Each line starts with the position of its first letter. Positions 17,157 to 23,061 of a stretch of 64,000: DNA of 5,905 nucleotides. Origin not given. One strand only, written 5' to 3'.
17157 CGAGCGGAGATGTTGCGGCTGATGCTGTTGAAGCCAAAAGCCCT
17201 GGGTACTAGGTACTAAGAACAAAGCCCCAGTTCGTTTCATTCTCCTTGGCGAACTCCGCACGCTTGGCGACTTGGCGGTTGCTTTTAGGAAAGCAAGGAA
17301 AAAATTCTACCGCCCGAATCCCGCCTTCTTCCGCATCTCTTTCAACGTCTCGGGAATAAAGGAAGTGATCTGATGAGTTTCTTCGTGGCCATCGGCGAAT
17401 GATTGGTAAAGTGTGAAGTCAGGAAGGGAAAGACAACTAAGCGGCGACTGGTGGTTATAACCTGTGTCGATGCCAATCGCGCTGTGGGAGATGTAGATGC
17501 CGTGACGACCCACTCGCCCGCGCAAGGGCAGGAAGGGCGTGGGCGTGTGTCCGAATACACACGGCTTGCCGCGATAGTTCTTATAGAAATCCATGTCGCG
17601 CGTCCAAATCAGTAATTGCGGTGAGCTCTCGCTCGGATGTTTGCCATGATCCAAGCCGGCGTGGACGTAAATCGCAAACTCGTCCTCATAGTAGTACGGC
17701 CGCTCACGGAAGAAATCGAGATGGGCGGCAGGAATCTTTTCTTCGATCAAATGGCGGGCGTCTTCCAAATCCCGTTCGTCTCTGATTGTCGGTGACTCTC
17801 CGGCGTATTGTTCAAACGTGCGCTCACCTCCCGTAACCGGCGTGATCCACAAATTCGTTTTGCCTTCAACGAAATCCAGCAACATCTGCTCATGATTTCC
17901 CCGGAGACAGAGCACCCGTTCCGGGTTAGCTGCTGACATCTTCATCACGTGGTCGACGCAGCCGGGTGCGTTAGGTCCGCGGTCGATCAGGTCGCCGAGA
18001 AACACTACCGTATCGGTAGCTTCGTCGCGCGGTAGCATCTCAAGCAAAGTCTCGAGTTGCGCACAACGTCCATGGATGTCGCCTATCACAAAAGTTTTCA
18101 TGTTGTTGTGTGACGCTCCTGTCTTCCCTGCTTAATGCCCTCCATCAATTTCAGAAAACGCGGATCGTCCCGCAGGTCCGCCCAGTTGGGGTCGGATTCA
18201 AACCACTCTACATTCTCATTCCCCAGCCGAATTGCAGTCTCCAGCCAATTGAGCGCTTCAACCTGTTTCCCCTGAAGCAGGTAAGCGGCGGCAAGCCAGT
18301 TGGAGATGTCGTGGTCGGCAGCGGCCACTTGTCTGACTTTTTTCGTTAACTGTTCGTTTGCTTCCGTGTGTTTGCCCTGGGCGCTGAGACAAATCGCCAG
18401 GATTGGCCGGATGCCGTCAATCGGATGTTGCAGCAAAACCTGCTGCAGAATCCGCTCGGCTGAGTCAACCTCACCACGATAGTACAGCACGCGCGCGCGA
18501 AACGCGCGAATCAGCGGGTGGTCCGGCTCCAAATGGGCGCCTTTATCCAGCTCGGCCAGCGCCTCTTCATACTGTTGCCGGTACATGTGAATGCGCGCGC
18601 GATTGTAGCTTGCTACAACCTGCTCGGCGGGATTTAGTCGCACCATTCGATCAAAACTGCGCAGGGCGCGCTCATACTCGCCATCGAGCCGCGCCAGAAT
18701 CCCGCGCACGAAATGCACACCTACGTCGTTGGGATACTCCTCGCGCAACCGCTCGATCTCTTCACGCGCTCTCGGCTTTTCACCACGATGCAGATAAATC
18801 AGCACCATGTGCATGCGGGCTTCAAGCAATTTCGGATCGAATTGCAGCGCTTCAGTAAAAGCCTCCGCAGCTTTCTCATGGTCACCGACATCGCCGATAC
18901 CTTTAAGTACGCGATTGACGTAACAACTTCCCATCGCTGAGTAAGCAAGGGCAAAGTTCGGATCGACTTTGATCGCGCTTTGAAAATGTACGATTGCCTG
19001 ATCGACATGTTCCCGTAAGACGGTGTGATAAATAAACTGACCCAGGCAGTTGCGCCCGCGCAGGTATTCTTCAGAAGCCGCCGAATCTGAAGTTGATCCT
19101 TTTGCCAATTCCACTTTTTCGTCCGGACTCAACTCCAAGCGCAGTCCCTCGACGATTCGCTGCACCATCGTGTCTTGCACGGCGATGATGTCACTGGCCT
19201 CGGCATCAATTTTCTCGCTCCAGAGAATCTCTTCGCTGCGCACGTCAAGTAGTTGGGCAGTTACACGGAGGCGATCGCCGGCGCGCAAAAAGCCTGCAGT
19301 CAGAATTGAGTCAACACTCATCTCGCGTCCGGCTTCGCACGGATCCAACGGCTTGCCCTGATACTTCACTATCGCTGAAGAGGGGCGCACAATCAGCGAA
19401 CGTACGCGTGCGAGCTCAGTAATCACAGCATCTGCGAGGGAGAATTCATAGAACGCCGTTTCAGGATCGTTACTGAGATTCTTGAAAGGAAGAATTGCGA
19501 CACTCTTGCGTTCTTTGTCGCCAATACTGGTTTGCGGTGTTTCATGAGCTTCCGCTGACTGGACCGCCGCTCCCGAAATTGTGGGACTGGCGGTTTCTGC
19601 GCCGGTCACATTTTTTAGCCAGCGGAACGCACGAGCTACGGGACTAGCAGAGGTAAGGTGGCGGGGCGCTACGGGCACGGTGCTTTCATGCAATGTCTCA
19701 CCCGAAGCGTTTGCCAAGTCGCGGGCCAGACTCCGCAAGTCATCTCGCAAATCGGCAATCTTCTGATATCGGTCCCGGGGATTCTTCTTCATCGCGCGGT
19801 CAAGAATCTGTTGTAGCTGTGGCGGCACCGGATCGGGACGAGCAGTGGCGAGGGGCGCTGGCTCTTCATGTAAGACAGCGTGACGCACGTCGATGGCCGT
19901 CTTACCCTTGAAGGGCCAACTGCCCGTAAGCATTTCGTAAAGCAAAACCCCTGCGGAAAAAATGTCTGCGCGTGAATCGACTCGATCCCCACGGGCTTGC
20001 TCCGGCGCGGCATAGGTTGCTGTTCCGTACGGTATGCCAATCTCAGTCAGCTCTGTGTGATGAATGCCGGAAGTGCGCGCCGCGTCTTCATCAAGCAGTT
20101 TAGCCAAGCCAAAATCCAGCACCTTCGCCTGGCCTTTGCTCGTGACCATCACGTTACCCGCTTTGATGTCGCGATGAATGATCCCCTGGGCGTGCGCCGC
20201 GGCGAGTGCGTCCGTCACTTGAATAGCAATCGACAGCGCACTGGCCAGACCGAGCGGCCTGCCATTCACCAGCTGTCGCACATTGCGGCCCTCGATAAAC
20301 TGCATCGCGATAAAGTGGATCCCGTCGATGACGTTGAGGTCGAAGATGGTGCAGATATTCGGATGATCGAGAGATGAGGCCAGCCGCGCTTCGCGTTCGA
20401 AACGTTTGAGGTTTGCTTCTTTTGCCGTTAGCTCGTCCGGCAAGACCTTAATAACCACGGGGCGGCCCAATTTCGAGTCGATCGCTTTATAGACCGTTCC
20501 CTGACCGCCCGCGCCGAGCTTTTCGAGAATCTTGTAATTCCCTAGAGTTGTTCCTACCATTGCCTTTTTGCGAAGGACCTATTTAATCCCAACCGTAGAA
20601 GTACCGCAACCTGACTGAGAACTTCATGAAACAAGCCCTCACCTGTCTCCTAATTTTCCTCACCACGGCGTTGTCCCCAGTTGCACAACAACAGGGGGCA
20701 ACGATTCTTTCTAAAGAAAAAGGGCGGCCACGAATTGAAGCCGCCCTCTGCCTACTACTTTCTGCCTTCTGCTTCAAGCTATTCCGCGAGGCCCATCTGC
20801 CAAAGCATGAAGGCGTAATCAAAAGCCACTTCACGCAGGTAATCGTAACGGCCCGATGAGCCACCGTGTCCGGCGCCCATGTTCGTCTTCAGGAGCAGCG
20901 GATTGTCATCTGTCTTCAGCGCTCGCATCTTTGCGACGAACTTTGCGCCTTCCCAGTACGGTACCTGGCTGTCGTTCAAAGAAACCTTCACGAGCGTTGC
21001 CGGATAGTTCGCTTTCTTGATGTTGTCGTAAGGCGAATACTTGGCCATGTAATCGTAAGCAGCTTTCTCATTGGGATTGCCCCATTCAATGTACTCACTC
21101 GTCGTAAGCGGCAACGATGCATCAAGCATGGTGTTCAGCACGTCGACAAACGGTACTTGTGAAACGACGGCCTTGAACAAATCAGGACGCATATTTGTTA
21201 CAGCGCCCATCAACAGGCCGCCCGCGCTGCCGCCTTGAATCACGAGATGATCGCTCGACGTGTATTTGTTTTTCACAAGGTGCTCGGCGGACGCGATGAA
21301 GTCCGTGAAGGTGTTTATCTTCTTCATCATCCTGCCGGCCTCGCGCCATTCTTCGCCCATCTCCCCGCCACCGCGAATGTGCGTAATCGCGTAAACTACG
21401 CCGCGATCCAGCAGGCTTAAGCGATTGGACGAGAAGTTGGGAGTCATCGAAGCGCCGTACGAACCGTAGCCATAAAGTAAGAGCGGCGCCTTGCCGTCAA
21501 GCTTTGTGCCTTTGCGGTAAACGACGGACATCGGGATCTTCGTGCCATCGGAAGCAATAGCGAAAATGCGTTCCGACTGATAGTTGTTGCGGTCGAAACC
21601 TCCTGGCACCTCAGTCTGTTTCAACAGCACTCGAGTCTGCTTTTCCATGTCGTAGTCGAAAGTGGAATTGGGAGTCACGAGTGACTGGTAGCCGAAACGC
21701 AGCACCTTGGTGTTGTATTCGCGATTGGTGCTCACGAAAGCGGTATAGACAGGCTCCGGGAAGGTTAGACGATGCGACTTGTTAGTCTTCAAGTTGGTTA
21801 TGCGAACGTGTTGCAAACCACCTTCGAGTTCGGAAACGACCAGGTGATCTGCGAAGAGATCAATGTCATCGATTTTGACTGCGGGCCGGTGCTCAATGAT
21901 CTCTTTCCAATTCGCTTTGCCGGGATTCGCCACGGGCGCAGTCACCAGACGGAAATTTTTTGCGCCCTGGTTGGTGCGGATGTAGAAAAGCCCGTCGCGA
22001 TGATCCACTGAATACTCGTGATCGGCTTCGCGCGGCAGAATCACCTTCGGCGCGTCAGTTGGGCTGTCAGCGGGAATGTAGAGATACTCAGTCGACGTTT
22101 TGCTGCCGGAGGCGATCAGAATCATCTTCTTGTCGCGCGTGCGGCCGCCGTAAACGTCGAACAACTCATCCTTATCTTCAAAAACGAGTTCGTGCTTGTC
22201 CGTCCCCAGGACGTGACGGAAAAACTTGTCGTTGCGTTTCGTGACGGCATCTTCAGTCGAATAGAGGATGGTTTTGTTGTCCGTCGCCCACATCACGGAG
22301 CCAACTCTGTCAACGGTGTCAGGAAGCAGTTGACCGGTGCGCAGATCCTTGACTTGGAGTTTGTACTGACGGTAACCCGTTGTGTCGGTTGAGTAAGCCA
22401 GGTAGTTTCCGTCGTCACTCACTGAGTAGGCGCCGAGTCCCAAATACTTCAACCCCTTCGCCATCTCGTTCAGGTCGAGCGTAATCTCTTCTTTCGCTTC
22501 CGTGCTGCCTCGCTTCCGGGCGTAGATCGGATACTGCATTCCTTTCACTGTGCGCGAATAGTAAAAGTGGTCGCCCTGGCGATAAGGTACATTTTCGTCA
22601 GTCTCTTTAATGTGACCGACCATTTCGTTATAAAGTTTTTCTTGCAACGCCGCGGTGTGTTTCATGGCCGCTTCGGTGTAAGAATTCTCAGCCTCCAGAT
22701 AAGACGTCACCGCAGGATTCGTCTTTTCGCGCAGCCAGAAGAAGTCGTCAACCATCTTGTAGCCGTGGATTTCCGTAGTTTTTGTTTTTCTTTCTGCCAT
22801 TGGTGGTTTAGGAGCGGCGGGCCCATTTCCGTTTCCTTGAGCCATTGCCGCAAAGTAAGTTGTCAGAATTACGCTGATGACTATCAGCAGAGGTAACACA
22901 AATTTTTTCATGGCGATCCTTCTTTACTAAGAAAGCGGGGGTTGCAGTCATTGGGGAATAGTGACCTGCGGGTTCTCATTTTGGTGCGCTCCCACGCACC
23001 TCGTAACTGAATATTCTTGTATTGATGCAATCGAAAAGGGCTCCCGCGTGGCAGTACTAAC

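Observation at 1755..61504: At least 12 intergenic spacers are filled with 7- or 8-nt tandem arrays from a shared word set, mostly as mirrored pairs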

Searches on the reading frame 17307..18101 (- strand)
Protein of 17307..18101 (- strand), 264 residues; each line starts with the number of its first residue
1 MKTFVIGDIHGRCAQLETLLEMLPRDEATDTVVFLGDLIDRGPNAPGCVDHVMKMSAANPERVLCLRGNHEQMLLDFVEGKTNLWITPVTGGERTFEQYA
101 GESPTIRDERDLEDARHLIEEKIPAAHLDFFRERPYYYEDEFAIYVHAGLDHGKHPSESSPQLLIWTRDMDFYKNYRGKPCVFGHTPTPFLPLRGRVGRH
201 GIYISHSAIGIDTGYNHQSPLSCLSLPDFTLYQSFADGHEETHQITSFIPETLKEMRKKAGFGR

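Call 24: search_protein_families(library=pfam, max_evalue=0.00001, proteins=[window:17307-18101:-])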
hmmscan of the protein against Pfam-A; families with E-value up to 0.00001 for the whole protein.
window:17307-18101:- (264 aa): 1 family
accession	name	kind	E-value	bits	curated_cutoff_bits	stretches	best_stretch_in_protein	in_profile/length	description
PF00149.33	Metallophos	-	4.4e-17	63.6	21.5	1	1-188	1-190/191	Calcineurin-like phosphoesterase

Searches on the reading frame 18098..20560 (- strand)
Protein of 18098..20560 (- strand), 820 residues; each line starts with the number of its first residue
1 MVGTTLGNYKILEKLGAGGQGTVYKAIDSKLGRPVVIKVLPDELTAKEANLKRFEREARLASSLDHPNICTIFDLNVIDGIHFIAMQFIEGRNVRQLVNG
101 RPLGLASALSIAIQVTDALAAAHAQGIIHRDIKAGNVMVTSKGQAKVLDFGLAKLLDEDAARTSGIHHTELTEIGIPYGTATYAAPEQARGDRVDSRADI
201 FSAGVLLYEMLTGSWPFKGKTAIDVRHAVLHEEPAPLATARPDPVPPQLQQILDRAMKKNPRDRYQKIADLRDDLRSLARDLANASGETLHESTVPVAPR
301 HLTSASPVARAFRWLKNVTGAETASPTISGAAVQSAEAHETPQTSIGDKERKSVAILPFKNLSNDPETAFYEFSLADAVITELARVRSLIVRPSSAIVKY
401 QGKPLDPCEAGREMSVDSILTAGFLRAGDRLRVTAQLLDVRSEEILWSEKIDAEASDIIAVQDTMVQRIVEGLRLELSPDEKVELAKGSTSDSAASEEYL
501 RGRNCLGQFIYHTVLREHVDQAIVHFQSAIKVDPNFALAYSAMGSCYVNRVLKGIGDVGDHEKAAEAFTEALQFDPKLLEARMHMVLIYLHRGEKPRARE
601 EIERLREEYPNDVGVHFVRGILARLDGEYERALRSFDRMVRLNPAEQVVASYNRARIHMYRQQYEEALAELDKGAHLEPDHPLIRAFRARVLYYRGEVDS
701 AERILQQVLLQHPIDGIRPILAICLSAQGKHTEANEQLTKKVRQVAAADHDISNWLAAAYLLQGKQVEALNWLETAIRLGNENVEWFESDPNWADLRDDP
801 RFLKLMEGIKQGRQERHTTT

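Call 24: search_protein_families(library=pfam, max_evalue=0.00001, proteins=[window:18098-20560:-])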
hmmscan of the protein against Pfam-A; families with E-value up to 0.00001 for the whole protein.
window:18098-20560:- (820 aa): 18 families
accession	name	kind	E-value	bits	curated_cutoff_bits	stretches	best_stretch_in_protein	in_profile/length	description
PF00069.31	Pkinase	-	1.1e-45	156.5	31.7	1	9-265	1-252/263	Protein kinase domain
PF07714.23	PK_Tyr_Ser-Thr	-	2.6e-34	119.1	23.1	1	10-265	2-249/258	Protein tyrosine and serine/threonine kinase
PF07719.23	TPR_2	-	5.2e-25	85.9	27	0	651-681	4-34/34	Tetratricopeptide repeat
PF14559.12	TPR_19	-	1.1e-24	87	25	3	559-612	5-58/68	Tetratricopeptide repeat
PF13432.12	TPR_16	-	2.9e-20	72.8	32.7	0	588-645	6-63/65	Tetratricopeptide repeat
PF00515.34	TPR_1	-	6.6e-19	67.3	27.8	0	559-577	15-33/34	Tetratricopeptide repeat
PF13414.12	TPR_11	-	6.6e-17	61.4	26.8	0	520-547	11-38/42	TPR repeat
PF13428.12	TPR_14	-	7.5e-17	60.6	23.5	0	651-690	4-43/44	Tetratricopeptide repeat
PF13431.12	TPR_17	-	1.2e-11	44.4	24.4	0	526-549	2-25/34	Tetratricopeptide repeat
PF13174.12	TPR_6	-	3.9e-10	40.1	26.3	0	580-611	1-32/33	Tetratricopeptide repeat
PF23914.1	TPR_CcmH_CycH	-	3.3e-09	37.2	42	0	558-646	63-154/158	Cytochrome c-type biogenesis protein H TPR domain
PF24575.1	TPR_Slam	-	1.2e-08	35.8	35.2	0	613-669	47-102/104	Surface lipoprotein assembly modifier, N-terminal TPR repeats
PF12895.13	ANAPC3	-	2e-08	34.8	27.2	0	663-738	4-79/82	Anaphase-promoting complex, cyclosome, subunit 3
PF13371.12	TPR_9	-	1.2e-07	32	35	0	628-690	10-71/73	Tetratricopeptide repeat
PF13181.12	TPR_8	-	1.8e-07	31.2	25.7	0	559-577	15-33/34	Tetratricopeptide repeat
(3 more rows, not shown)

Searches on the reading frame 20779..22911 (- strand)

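Call 24: search_protein_families(library=pfam, max_evalue=0.00001, proteins=[window:20779-22911:-])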
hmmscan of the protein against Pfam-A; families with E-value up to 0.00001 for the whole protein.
window:20779-22911:- (710 aa): 2 families
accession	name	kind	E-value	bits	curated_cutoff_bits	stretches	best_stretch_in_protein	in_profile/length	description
PF02897.21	Peptidase_S9_N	-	2.1e-108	363.2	24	1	36-432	1-413/414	Prolyl oligopeptidase, N-terminal beta-propeller domain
PF00326.27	Peptidase_S9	-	5.6e-69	232.3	22.6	1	492-707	2-211/213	Prolyl oligopeptidase family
